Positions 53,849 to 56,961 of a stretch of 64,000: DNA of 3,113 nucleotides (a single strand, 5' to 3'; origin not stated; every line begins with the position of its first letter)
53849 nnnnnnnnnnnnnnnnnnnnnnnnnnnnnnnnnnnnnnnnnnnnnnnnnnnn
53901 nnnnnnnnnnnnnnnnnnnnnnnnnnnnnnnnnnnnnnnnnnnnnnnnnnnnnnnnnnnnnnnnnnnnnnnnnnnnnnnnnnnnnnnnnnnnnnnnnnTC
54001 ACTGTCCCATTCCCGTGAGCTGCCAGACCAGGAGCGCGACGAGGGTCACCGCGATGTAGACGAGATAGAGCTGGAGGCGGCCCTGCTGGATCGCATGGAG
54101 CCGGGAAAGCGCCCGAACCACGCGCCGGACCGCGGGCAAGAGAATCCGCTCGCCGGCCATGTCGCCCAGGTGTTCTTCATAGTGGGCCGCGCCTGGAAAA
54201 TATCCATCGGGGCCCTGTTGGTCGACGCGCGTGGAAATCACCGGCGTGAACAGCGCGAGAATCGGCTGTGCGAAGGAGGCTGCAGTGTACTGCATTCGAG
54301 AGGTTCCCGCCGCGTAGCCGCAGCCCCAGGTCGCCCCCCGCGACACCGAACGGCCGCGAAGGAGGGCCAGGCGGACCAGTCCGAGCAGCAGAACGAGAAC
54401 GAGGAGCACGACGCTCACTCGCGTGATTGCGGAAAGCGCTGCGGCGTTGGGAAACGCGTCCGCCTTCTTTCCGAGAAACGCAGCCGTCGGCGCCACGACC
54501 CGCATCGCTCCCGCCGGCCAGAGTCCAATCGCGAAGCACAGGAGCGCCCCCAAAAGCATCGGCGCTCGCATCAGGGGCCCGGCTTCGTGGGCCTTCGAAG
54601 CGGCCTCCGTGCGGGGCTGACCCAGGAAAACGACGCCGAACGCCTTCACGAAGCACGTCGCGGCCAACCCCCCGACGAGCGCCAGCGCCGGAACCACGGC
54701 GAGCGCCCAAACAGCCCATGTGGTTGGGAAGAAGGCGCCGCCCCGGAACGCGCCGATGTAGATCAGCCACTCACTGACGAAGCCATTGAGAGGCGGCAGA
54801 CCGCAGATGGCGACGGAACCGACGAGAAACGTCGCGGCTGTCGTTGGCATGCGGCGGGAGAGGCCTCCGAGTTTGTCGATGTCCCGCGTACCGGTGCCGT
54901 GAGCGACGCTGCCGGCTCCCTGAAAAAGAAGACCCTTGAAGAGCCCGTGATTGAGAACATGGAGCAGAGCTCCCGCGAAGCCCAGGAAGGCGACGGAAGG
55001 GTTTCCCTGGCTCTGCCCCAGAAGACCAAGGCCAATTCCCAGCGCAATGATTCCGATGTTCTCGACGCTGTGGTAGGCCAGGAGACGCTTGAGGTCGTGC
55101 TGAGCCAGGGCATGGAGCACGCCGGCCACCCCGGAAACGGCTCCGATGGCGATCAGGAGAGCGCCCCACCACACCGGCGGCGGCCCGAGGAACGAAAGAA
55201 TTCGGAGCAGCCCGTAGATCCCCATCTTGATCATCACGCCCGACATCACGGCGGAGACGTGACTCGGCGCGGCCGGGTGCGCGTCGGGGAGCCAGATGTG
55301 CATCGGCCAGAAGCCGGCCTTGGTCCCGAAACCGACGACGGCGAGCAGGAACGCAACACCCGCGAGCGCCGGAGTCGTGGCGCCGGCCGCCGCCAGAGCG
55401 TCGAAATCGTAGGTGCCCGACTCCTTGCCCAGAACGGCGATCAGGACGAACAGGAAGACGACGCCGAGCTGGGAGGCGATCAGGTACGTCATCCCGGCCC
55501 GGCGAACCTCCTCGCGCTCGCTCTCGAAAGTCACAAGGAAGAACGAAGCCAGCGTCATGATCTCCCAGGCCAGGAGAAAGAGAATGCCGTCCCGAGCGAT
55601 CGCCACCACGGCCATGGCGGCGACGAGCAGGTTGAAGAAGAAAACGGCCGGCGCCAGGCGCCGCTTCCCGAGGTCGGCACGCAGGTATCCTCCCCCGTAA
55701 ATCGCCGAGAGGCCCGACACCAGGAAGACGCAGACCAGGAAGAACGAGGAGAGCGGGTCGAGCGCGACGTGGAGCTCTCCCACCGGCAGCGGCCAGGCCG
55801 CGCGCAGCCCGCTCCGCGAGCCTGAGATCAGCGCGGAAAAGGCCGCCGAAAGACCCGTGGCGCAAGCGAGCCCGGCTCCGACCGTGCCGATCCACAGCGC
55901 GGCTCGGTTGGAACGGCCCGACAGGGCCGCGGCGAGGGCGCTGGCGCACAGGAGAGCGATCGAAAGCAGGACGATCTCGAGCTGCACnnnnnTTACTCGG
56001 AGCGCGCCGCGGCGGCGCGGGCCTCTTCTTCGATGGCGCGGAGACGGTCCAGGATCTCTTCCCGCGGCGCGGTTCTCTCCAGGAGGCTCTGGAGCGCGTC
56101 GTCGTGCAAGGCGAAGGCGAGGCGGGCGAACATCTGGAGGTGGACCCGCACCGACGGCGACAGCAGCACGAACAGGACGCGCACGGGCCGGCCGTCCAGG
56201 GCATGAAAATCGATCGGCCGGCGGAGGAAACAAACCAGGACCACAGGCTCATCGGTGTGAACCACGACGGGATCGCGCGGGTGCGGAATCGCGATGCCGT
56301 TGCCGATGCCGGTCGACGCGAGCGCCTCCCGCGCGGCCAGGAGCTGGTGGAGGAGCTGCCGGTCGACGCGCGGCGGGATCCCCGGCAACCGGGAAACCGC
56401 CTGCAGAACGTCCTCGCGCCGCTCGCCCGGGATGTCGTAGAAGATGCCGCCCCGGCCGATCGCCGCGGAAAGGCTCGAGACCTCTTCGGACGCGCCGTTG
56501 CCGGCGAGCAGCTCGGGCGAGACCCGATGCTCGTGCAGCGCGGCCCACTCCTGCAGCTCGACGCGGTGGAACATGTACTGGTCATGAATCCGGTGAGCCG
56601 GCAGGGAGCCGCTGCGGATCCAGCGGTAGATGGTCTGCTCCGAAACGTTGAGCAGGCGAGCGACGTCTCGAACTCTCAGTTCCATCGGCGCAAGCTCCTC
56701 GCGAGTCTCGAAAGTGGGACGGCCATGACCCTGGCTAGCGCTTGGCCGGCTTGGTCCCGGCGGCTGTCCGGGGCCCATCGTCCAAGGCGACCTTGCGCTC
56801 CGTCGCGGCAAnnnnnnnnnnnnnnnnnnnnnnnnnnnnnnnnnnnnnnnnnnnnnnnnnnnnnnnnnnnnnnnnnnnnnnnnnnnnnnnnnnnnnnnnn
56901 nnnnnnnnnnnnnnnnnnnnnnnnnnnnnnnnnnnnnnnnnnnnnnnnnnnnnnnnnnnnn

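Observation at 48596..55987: Six-gene hydrogenase-4/complex-I-like membrane complex whose catalytic subunit lacks all NiFe cysteine ligands (Ehr-type, function unknown)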

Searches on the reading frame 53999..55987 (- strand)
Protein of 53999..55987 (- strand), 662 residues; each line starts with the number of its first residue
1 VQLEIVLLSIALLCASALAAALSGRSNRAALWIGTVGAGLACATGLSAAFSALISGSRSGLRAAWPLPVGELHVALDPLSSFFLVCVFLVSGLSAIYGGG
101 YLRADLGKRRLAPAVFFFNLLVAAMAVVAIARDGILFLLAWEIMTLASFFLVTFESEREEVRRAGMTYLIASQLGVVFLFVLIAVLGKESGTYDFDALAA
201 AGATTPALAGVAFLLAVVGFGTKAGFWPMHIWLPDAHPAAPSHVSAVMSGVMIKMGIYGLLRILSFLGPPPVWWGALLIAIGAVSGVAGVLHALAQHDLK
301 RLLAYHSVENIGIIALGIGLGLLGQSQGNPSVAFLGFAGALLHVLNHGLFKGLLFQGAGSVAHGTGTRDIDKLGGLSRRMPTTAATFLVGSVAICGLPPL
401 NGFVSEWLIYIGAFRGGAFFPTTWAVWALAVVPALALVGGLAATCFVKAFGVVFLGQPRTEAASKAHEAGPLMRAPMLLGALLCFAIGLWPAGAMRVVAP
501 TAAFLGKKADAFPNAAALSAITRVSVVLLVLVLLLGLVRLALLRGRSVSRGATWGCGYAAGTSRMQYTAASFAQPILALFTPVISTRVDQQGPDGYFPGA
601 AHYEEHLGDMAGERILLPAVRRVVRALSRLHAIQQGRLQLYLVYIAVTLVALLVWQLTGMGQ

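Call 5: search_protein_families(library=pfam, proteins=[window:53999-55987:-], max_evalue=0.01)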
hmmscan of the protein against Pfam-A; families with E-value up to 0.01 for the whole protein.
window:53999-55987:- (662 aa): 2 families
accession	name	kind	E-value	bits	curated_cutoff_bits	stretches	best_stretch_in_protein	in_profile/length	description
PF00361.26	Proton_antipo_M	-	1.3e-59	202.3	21.5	1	132-420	2-282/294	NADH:quinone oxidoreductase/Mrp antiporter, TM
PF00662.26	Proton_antipo_N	-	0.00039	20.7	24.5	1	73-110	12-49/51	NADH-Ubiquinone oxidoreductase (complex I), chain 5 N-terminus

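Call 6: search_protein_families(library=ncbifam, proteins=[window:53999-55987:-], max_evalue=0.01)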
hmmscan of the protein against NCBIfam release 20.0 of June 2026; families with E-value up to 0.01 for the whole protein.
window:53999-55987:- (662 aa): 74 families (the best 25 are shown)
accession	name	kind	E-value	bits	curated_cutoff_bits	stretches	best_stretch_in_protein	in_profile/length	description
NF005086.0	PRK06521.1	equivalog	5.1e-191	636.6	667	1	2-654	4-665/669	hydrogenase 4 subunit B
NF006418.0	PRK08667.1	equivalog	1.6e-141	472.9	794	1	2-654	2-638/644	hydrogenase membrane subunit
NF005958.0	PRK08042.1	equivalog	8.7e-90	302.2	727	1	4-599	5-578/608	formate hydrogenlyase subunit 3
NF006240.0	PRK08376.1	subfamily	1.5e-80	271.6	662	1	75-508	87-510/521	putative monovalent cation/H+ antiporter subunit D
NF006419.0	PRK08668.1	equivalog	3.5e-67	227.5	617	1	69-539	61-515/613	NADH dehydrogenase subunit M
NF009288.0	PRK12648.1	equivalog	5.2e-65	220.1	1104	1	9-503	6-483/954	monovalent cation/H+ antiporter subunit A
NF009310.0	PRK12668.1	equivalog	9.9e-65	219.4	564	1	73-544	63-473/584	Na(+)/H(+) antiporter subunit D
NF005097.0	PRK06525.1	equivalog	4.8e-64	216.8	430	1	10-479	9-463/480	hydrogenase 4 subunit D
TIGR01972.1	NDH_I_M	subfamily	9.4e-63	212.5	263.8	1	17-503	14-480/486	NADH-quinone oxidoreductase subunit M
TIGR00940.1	2a6301s01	subfamily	2.4e-61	208.1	920.45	1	72-503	69-501/793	monovalent cation:proton antiporter subunit A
NF009287.0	PRK12647.1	equivalog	1.4e-59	202.4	937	1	9-538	6-513/773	putative monovalent cation/H+ antiporter subunit A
NF005044.0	PRK06458.1-4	equivalog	1.3e-57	195.8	610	1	74-489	70-477/531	hydrogenase 4 subunit F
NF009285.0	PRK12645.1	equivalog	9.2e-56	189.5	1028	1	72-502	72-505/804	Na+/H+ antiporter subunit A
NF005141.0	PRK06590.1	equivalog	1.6e-54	185.9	556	1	7-657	6-610/615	NADH-quinone oxidoreductase subunit L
TIGR01974.1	NDH_I_L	subfamily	3.5e-53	181.5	407.5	1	10-586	8-574/630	NADH-quinone oxidoreductase subunit L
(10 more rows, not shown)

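Call 34: search_solved_structures(query=window:53999-55987:-, max_evalue=1e-20, show_alignments=2)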
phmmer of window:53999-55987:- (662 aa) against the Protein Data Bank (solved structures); distinct sequences matched with E-value up to 1e-20: 54.
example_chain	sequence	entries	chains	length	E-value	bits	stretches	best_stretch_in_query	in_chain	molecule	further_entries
7z0s_C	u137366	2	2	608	4.6e-78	266.5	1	7-587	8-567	Formate hydrogenlyase subunit 3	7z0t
6cfw_H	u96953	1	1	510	3e-65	224.2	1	76-506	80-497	Monovalent cation/H+ antiporter subunit D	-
6z16_A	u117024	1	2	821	1.2e-43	152.8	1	75-501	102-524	Multisubunit Na+/H+ antiporter, A subunit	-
7qru_A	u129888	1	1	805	8.3e-42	146.7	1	73-492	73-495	Na+/H+ antiporter subunit A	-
6u8y_X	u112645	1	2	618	3.4e-34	121.6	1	63-412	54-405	NADH dehydrogenase subunit M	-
6hum_F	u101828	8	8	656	4.5e-34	121.2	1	65-426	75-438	NADH dehydrogenase subunit 5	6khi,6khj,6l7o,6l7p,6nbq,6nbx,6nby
7d3u_A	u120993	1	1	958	1.1e-33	119.9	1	62-490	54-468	Monovalent Na+/H+ antiporter subunit A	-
6u8y_H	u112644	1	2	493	1.5e-33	119.4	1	63-434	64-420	NADH dehydrogenase subunit N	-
7qru_D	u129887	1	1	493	8.8e-33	116.9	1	64-474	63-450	Na+/H+ antiporter subunit D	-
8e9g_L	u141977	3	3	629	2.2e-32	115.6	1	7-496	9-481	NADH-quinone oxidoreductase, L subunit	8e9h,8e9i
4he8_L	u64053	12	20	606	1.4e-31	112.9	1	20-487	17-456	NADH-quinone oxidoreductase subunit 12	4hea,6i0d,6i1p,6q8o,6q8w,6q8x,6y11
6hum_D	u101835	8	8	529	2.3e-31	112.2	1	111-515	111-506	NAD(P)H-quinone oxidoreductase chain 4 1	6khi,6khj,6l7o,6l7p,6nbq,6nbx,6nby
6tjv_D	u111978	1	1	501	6.1e-31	110.8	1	47-447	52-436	NADH dehydrogenase subunit 4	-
8qby_M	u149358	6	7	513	8.2e-31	110.4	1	116-507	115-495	NADH dehydrogenase subunit M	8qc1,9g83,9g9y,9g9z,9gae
8e9g_M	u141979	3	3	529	9.6e-31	110.1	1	110-446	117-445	NADH-quinone oxidoreductase, M subunit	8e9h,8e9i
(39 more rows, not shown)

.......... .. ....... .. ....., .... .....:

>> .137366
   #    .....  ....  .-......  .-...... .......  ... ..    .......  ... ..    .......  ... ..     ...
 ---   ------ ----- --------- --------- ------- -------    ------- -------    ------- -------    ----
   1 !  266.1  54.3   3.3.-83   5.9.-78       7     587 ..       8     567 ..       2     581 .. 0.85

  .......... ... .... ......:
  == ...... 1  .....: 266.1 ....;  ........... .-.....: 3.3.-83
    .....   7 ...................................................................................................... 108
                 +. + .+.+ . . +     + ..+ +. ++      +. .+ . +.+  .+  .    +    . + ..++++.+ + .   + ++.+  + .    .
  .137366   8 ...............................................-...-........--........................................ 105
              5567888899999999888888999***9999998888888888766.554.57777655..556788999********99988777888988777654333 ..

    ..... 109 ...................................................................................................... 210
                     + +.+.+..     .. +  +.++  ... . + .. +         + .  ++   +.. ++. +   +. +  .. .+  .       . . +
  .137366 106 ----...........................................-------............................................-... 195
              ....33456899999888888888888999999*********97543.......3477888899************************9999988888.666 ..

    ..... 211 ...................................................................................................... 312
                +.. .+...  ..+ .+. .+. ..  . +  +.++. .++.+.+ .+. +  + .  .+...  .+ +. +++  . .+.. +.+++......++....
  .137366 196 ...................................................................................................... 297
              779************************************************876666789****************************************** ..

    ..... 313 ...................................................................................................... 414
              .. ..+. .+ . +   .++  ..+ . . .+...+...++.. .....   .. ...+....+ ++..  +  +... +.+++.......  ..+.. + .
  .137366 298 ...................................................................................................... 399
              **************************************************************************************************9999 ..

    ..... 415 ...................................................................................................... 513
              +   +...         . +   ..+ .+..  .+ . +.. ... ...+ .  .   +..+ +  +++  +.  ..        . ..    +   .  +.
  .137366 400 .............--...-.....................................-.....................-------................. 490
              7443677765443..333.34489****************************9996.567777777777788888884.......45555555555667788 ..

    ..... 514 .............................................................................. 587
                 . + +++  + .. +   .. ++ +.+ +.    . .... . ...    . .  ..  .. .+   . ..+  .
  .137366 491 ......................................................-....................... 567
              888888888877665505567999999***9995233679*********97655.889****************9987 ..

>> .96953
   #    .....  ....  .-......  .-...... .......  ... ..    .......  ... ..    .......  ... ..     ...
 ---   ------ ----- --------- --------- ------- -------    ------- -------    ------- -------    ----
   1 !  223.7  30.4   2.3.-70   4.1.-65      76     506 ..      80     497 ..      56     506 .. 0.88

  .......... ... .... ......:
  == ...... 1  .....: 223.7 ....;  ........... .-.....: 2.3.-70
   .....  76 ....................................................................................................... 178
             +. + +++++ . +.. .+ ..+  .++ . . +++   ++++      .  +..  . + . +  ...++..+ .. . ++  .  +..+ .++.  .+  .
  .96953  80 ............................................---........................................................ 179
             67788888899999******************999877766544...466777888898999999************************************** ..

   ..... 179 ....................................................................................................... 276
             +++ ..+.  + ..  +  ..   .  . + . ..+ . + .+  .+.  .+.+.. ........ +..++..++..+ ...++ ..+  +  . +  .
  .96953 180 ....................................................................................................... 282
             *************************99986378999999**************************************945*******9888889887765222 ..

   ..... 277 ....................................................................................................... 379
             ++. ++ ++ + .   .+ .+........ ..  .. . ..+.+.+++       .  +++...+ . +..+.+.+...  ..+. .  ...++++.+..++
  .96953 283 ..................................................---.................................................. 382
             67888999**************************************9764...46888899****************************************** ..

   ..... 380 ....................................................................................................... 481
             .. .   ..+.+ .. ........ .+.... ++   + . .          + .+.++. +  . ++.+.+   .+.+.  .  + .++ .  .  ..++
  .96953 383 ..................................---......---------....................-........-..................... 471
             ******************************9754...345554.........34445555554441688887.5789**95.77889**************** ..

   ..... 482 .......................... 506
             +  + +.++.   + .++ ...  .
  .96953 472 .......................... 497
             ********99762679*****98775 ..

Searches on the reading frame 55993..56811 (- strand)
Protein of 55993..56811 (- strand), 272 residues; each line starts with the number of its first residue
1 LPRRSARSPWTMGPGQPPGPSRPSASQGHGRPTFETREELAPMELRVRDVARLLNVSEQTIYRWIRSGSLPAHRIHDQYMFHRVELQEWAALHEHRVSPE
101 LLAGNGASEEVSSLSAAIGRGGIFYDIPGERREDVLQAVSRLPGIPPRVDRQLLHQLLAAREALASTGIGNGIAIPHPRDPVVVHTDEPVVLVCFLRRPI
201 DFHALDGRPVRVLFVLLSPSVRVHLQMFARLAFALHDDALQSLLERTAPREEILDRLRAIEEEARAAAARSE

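Call 5: search_protein_families(library=pfam, proteins=[window:55993-56811:-], max_evalue=0.01)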
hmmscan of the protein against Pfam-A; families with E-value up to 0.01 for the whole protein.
window:55993-56811:- (272 aa): 10 families
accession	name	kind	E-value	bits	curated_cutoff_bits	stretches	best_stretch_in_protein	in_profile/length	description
PF00359.27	PTS_EIIA_2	-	4.3e-21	75.8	27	1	123-257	8-141/144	Phosphoenolpyruvate-dependent sugar phosphotransferase system, EIIA 2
PF12728.13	HTH_17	-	3.4e-15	56.5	27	1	45-90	2-47/51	Helix-turn-helix domain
PF13384.12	HTH_23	-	5.7e-05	23.2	24.6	1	45-66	18-39/50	Homeodomain-like domain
PF00376.29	MerR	-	7.1e-05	23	28.2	1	47-74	2-30/38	MerR family regulatory protein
PF13518.12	HTH_28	-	0.00013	22.4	25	1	46-66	14-34/52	Helix-turn-helix domain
PF13551.12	HTH_29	-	0.00014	22.3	28.1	1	46-66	14-34/64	Winged helix-turn helix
PF15943.11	YdaS_toxin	-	0.0019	18.4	30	1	50-75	14-40/65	Bacterial toxin YdaS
PF13542.12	HTH_Tnp_ISL3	-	0.0019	18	27.4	1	47-66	29-48/51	Helix-turn-helix domain of transposase family ISL3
PF01527.26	HTH_Tnp_1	-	0.0026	18.4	24.1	1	45-67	24-46/75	Transposase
PF13309.12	HTH_22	-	0.0057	17.1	29.6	0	47-66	44-63/63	HTH domain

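Call 6: search_protein_families(library=ncbifam, proteins=[window:55993-56811:-], max_evalue=0.01)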
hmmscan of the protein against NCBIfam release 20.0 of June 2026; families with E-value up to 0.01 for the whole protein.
window:55993-56811:- (272 aa): 11 families
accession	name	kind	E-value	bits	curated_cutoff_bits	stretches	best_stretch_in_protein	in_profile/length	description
TIGR01419.1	nitro_reg_IIA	equivalog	4.9e-17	62.1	138.7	1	115-253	3-139/145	PTS IIA-like nitrogen regulatory protein PtsN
TIGR00848.1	fruA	subfamily_domain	3.4e-16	59.3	103.5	1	125-242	9-127/129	fructose PTS transporter subunit IIA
NF008145.0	PRK10896.1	equivalog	2.5e-15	56.5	221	1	135-252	31-148/161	PTS IIA-like nitrogen regulatory protein PtsN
NF007389.0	PRK09913.1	equivalog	3.6e-12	46.5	151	1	122-243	8-130/148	PTS fructose transporter subunit IIA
TIGR01764.1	excise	domain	1.1e-11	44.9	28.8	1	45-90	2-47/49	excisionase family DNA-binding protein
NF047737.1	antiphage_MADS1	equivalog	1.3e-11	44.5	80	1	45-89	4-48/49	methylation-associated defense system helix-turn-helix domain-containing protein MAD1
NF007293.0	PRK09765.1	equivalog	3e-08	32.7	763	1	155-265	46-157/639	PTS 2-O-a-mannosyl-D-glycerate transporter subunit IIABC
NF046037.1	carphisopro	domain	3.6e-06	27.1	38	1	47-75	11-39/54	carph-isopro domain-containing protein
NF011663.0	PRK15083.1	subfamily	0.00015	20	589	1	150-258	529-635/639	PTS mannitol transporter subunit IICBA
NF008319.0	PRK11109.1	equivalog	0.00036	19.9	302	1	159-258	44-140/376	fused PTS fructose transporter subunit IIA/HPr protein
NF033787.1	HTH_BldC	subfamily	0.0023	17.7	77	1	45-74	3-32/49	BldC family transcriptional regulator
